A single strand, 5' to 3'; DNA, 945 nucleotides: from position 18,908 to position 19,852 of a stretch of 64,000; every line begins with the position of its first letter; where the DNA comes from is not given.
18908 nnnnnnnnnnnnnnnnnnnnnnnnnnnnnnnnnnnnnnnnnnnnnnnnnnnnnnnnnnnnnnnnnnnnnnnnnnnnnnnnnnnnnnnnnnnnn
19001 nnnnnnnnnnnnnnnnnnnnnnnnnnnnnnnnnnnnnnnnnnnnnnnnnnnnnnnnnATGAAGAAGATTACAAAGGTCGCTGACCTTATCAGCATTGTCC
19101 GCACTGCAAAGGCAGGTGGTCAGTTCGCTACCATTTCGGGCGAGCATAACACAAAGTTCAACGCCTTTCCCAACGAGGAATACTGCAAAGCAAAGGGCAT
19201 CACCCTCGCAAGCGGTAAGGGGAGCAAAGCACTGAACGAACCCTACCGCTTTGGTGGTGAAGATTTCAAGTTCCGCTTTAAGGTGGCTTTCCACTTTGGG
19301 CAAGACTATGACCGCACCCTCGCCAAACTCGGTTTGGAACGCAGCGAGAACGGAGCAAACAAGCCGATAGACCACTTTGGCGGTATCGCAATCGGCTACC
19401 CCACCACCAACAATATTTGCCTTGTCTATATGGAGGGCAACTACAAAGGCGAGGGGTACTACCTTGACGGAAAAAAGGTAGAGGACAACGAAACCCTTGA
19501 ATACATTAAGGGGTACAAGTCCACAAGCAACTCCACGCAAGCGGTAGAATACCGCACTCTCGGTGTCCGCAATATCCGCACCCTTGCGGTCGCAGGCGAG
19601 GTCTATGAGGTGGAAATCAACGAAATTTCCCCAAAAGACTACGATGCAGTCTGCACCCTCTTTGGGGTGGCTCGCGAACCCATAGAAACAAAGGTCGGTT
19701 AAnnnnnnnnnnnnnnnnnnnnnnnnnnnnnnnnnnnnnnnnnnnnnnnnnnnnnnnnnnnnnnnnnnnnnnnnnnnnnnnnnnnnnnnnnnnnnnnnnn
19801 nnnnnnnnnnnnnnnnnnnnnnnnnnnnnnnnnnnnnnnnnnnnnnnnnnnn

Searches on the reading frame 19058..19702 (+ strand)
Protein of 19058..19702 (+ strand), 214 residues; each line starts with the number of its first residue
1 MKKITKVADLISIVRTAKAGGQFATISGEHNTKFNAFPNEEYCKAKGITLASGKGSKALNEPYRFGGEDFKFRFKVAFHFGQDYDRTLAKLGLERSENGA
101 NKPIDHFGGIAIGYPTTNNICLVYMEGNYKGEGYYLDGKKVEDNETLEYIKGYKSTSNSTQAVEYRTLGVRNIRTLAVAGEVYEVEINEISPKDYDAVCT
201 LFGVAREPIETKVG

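Call 11: search_protein_families(library=phrogs, proteins=[window:19058-19702:+], max_evalue=0.01)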
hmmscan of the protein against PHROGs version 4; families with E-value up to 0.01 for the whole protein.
window:19058-19702:+ (214 aa): 0 families

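Call 12: search_protein_families(library=pfam, proteins=[window:19058-19702:+], max_evalue=0.01)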
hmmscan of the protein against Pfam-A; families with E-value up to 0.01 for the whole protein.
window:19058-19702:+ (214 aa): 0 families

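Call 14: find_encoding_contigs(protein=window:19058-19702:+, flank=10000, max_places=10)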
Protein window:19058-19702:+ (214 aa): 3 contigs read that carry it; 2 places shown.
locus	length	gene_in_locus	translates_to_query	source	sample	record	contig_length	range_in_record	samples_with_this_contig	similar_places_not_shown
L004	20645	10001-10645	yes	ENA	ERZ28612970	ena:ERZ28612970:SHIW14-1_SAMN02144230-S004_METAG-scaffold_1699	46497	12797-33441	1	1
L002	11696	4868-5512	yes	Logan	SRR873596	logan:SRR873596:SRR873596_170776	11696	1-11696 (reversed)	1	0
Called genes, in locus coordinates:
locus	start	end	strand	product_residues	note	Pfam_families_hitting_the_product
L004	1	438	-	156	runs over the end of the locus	-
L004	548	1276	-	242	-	-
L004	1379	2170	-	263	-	-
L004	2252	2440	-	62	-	-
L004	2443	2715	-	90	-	-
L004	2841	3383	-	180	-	-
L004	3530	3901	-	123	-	-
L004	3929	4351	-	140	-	-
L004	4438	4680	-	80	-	-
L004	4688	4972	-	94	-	-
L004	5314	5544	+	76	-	-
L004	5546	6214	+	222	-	-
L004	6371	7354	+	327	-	PF06067:DUF932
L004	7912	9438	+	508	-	PF00580:UvrD-helicase, PF13245:AAA_19, PF13604:AAA_30 (faint), PF01443:Viral_helicase1 (faint), PF09848:SLFN-g3_helicase (faint), PF13361:UvrD_C, PF13538:UvrD_C_2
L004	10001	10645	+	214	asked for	-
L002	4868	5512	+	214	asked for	-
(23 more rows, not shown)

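Call 17: find_related_loci(query=window:19058-19702:+, collection=viral_contigs, flank=6000)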
Query window:19058-19702:+ (214 aa) in viral_contigs; peptide patterns used: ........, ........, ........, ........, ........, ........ (x = any residue, [..] = any of these).
2 stretches matched a pattern, but none encodes a relative of the query by tblastn (E <= 1e-3).

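Call 31: find_homologous_proteins(query=window:19058-19702:+)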
Query window:19058-19702:+ (214 aa): 37 proteins with E <= 0.001 among 271 candidates.
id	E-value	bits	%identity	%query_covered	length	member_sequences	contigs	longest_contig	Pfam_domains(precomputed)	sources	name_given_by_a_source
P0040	5.1e-136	469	98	100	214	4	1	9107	-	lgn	-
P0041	7.3e-120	416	92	95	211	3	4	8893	-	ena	-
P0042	1.5e-110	386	81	100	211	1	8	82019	-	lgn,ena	-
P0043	3.3e-108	378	80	99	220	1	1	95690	-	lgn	-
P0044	3.1e-107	375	79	97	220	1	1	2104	-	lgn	-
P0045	4.8e-105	368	77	99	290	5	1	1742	-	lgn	-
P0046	4.8e-105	368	79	95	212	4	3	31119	-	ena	-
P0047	1.3e-103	363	76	99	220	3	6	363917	-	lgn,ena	-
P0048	2.7e-102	359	77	99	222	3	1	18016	-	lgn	-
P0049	4.7e-102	358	76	97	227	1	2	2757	-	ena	-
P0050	6.3e-102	358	76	99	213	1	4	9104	-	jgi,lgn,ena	jgi:hypothetical protein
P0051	2.6e-100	352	75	99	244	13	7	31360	-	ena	-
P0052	7.1e-99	348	76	96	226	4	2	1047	-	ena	-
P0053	9.2e-99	347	74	99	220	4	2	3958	-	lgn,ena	-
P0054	1.1e-98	347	75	95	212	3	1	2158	-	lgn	-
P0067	2.7e-84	300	65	94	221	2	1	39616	-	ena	-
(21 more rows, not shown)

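Call 32: find_encoding_contigs(protein=P0040, flank=5000, max_places=3)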
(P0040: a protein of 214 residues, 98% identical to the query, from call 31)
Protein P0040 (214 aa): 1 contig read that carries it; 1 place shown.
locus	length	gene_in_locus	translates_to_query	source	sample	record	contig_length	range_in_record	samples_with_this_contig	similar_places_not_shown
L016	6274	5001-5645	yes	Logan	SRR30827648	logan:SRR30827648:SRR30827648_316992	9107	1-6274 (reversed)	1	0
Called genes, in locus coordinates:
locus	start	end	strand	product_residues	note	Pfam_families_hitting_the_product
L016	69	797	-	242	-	-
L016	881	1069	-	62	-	-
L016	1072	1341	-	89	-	-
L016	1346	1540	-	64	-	-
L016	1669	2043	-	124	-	-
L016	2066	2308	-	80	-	-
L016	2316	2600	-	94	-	-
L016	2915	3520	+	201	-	-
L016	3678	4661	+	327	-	PF06067:DUF932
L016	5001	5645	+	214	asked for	-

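Call 33: find_encoding_contigs(protein=P0041, flank=5000, max_places=4)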
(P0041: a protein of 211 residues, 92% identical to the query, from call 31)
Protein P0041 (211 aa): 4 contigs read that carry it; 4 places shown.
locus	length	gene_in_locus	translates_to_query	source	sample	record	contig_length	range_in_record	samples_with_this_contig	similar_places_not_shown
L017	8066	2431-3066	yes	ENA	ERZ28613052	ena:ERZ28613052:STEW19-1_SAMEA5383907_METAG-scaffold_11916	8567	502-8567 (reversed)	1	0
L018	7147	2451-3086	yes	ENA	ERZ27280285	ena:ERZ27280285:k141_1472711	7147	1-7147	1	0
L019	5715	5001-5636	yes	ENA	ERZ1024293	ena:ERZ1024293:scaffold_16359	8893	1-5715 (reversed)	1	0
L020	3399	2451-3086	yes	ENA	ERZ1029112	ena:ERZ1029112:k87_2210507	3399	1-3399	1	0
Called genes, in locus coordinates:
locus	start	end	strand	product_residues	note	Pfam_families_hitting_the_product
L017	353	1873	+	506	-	PF00580:UvrD-helicase, PF04851:ResIII (weak), PF13245:AAA_19, PF13604:AAA_30 (faint), PF01443:Viral_helicase1 (faint), PF09848:SLFN-g3_helicase (faint), PF13361:UvrD_C, PF13538:UvrD_C_2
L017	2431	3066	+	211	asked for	-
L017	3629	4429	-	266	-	PF01381:HTH_3, PF13443:HTH_26 (weak)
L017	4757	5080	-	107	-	-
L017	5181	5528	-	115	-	-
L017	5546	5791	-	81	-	-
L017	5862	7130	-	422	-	PF01541:GIY-YIG (faint)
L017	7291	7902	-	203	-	-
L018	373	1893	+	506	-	PF00580:UvrD-helicase, PF04851:ResIII (weak), PF13245:AAA_19, PF13604:AAA_30 (faint), PF01443:Viral_helicase1 (faint), PF09848:SLFN-g3_helicase (faint), PF13361:UvrD_C, PF13538:UvrD_C_2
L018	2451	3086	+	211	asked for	-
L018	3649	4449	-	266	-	PF01381:HTH_3, PF13443:HTH_26 (weak)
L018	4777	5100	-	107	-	-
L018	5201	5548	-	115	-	-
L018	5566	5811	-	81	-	-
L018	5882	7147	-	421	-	?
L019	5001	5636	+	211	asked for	-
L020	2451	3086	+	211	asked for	-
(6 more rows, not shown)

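Call 34: find_encoding_contigs(protein=P0042, flank=5000, max_places=6)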
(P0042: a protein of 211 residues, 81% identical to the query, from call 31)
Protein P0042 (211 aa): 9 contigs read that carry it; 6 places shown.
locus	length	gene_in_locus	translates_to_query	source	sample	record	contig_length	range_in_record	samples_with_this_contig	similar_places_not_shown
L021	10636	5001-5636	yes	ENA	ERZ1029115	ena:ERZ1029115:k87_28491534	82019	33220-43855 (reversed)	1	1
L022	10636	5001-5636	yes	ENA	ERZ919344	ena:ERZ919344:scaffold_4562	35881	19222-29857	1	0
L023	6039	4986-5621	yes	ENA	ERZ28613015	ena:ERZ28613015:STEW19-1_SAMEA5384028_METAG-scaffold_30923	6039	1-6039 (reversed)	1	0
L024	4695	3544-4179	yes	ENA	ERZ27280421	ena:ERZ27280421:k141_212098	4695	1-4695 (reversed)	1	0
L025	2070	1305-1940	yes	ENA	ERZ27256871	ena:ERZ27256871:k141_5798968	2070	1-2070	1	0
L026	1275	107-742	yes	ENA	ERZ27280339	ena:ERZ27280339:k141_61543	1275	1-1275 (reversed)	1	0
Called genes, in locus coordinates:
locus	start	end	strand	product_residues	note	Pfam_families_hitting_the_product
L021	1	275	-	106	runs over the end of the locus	-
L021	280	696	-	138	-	-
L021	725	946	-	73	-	-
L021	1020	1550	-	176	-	-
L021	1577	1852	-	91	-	-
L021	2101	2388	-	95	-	-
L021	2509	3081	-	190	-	-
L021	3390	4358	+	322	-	PF06067:DUF932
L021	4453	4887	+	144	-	-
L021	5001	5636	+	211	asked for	-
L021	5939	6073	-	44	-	-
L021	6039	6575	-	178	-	-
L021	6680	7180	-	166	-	-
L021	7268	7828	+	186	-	-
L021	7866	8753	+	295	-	-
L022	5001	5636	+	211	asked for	-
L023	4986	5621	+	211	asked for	-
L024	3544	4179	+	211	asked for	-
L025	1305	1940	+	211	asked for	-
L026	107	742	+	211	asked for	-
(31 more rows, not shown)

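Call 39: find_encoding_contigs(protein=P0047, flank=8000, max_places=5)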
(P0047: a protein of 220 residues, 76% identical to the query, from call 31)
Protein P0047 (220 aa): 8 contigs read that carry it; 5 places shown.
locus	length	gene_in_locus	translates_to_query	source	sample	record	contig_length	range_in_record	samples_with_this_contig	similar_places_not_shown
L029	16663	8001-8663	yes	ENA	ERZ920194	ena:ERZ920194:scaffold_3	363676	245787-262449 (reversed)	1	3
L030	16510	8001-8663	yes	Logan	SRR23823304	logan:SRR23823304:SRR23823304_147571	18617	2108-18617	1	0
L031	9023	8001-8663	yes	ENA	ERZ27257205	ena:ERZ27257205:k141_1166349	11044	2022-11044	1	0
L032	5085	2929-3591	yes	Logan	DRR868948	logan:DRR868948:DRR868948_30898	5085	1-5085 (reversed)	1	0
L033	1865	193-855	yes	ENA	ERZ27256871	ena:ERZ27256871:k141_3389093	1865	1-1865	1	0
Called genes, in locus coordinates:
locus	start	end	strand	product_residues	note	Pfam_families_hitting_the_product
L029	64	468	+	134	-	-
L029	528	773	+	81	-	-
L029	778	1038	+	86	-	-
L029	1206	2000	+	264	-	-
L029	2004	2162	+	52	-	-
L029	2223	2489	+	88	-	-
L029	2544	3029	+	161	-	-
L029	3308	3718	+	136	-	-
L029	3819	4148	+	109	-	-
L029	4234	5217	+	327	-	PF06067:DUF932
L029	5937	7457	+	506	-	PF00580:UvrD-helicase, PF13245:AAA_19, PF13604:AAA_30 (weak), PF01443:Viral_helicase1 (faint), PF09848:SLFN-g3_helicase (faint), PF13361:UvrD_C, PF13538:UvrD_C_2 (weak)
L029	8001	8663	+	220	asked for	-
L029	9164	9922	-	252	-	PF01381:HTH_3, PF13443:HTH_26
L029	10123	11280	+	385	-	-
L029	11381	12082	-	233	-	-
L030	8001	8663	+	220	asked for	-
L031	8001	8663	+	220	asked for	-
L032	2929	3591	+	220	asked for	-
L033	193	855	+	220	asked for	-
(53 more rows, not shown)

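Call 40: find_encoding_contigs(protein=P0043, flank=8000, max_places=3)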
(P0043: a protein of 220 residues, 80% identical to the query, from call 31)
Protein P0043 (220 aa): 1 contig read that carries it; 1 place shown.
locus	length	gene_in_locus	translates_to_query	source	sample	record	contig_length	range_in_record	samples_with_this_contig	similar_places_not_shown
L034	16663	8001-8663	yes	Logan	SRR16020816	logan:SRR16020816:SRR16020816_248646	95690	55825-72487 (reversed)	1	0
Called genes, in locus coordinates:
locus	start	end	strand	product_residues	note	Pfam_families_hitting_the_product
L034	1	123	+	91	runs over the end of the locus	-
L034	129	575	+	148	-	-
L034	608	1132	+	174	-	-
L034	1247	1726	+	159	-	-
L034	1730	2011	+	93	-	-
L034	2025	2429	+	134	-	-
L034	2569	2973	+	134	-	-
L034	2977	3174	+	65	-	-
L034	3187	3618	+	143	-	-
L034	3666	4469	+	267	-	-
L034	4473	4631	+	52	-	-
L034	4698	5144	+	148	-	-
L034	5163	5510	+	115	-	-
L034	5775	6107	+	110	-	-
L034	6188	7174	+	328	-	PF06067:DUF932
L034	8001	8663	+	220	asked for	-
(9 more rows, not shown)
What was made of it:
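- Homing-endonuclease-like genes lie in the adjacent cargo (calls 33, 39, 40).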

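Call 43: find_encoding_contigs(protein=P0067, flank=6000, max_places=3)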
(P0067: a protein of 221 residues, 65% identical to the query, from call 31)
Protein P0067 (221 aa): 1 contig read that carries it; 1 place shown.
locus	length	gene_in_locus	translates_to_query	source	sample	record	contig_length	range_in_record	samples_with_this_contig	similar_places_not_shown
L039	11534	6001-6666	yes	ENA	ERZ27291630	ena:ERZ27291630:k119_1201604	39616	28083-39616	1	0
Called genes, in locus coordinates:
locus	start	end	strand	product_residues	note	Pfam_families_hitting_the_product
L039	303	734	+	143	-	-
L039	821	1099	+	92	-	-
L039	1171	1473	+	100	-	-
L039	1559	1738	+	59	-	-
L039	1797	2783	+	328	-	PF06067:DUF932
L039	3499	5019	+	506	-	PF00580:UvrD-helicase, PF13245:AAA_19, PF13604:AAA_30 (weak), PF01443:Viral_helicase1 (faint), PF13361:UvrD_C, PF13538:UvrD_C_2 (weak)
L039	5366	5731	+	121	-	-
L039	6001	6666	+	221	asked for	-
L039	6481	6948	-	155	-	-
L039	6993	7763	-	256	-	PF01381:HTH_3, PF13443:HTH_26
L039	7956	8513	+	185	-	PF18760:ART-PolyVal (weak)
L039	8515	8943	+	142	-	-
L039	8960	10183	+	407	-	-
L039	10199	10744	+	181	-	-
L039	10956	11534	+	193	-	?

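Call 44: find_encoding_contigs(protein=P0051, flank=6000, max_places=6)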
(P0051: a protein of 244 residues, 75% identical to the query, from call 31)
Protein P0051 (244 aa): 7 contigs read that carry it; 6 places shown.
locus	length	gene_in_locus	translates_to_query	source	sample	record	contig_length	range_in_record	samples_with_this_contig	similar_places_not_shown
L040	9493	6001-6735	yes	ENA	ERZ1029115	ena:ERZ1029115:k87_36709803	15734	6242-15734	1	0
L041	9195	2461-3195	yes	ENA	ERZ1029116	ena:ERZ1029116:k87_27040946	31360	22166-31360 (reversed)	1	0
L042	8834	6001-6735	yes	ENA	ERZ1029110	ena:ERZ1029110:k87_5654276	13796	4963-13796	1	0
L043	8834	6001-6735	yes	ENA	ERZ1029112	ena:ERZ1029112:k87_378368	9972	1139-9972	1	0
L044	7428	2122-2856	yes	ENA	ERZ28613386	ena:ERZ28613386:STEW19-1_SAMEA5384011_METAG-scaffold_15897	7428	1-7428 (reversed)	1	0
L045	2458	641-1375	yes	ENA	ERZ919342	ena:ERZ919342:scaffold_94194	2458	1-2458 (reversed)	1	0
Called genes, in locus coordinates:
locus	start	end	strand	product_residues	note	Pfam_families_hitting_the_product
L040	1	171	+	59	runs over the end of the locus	-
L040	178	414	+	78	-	-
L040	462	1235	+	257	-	-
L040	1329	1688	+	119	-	PF00436:SSB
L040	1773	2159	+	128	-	-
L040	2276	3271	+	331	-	PF06067:DUF932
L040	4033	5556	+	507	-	PF00580:UvrD-helicase, PF13245:AAA_19, PF13604:AAA_30 (weak), PF01443:Viral_helicase1 (faint), PF09848:SLFN-g3_helicase (faint), PF13361:UvrD_C, PF13538:UvrD_C_2 (weak)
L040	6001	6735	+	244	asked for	-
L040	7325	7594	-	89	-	-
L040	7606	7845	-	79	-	-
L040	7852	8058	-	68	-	-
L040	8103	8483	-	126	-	-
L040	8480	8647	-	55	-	-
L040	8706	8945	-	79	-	-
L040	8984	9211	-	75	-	-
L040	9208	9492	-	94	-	?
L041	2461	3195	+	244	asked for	-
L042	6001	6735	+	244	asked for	-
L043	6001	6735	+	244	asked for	-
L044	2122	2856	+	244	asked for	-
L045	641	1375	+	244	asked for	-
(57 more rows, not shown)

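Call 54: predict_structure(alignment_id=A2)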
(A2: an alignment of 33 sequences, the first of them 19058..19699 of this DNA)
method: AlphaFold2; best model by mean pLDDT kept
length: 214 residues; sequences in the alignment: 33
mean_pLDDT: 81.4   pTM: 0.73
mean pLDDT of the five models: 81.4, 80.6, 79.0, 78.7, 73.7
residues with pLDDT >= 90: 71; 70-90: 91; 50-70: 47; < 50: 5
segments of 3 or more residues with pLDDT < 50: 212-214
pLDDT, mean of each block of 10 residues (from residue 1): 91 88 90 89 86 64 87 85 59 55 77 85 80 94 95 79 73 92 93 90 72 46
secondary structure, 60 per line:
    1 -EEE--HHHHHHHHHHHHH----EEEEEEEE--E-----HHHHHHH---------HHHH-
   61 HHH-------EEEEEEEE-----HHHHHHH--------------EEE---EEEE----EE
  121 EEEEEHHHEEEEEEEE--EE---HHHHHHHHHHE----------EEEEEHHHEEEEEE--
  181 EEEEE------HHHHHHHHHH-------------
elements in order: E2-4 H7-19 E24-31 H40-46 H56-59 E71-78 H84-90 E105-107 E111-114 E119-125 E129-136 H144-153 E165-169 E173-178 E181-185 H192-201

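Call 68: find_related_loci(query=A2, collection=viral_contigs, flank=10000)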
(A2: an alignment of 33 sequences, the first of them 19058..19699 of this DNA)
Query A2 (214 aa) in viral_contigs; peptide patterns used: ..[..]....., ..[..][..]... (x = any residue, [..] = any of these).
36 stretches matched a pattern; 6 encode a relative of the query (tblastn E <= 1e-3); 6 distinct loci.
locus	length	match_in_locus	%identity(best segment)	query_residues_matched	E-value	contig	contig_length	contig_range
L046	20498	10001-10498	31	5-187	1e-22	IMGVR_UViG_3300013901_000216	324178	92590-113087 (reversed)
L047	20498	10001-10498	31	5-187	1e-22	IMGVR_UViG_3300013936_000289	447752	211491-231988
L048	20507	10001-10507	31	4-189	2e-22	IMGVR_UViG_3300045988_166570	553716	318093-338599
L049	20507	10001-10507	31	4-189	4e-22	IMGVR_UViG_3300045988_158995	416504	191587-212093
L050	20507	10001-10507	31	4-189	4e-22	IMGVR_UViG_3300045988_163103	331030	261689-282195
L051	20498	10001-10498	31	5-187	1e-22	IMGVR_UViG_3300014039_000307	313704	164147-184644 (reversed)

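Call 75: fold_search(model_id=the predicted structure, library=viral)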
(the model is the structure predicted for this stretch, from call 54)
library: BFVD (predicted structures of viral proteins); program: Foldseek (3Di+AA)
matches with E <= 10: 354; with E <= 0.001: 2
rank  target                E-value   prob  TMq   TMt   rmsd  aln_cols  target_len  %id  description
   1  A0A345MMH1            1.1e-04  1.00  0.47  0.53   6.5       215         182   17  (no name in the UniProt tables at hand)
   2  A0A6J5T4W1            1.9e-04  1.00  0.47  0.67   4.9       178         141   15  Uncharacterized protein [uncultured Caudovirales phage]
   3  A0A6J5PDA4            6.5e-03  1.00  0.47  0.53  12.2       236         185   14  Uncharacterized protein [uncultured Caudovirales phage]
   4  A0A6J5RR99            1.8e-02  0.54  0.26  0.29  10.9       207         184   12  Uncharacterized protein [uncultured Caudovirales phage]
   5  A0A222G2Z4            2.4e-02  0.75  0.26  0.34   9.6       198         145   11  Uncharacterized protein [Marinomonas phage CB5A]
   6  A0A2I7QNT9            1.7e-01  0.69  0.26  0.32  13.0       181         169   12  (no name in the UniProt tables at hand)
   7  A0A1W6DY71            1.7e-01  0.38  0.22  0.32  14.4       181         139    9  Uncharacterized protein [Aeromonas phage phiA8-29]
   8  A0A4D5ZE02            2.2e-01  0.03  0.10  0.09  21.1       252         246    6  Uncharacterized protein [Burkholderia phage BcepSaruman]
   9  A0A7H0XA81            3.0e-01  0.16  0.23  0.28  17.3       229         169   13  (no name in the UniProt tables at hand)
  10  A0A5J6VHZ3            3.1e-01  0.03  0.09  0.07  24.6       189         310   10  Uncharacterized protein [Megaviridae environmental sample]
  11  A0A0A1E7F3            3.3e-01  0.01  0.07  0.04  24.7       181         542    9  Glycoprotein [Lepeophtheirus salmonis rhabdovirus 127]
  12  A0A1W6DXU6            3.5e-01  0.38  0.26  0.34  18.1       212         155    9  Stringent starvation protein B [Aeromonas phage phiA8-29]
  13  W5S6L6                3.5e-01  0.09  0.18  0.15  12.4       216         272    9  Uncharacterized protein [Pithovirus sibericum]
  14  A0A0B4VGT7            5.3e-01  0.03  0.14  0.10  18.7       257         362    8  Uncharacterized protein [Tipula oleracea nudivirus]
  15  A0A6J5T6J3            5.6e-01  0.02  0.10  0.10  18.1       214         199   12  Uncharacterized protein [uncultured Caudovirales phage]
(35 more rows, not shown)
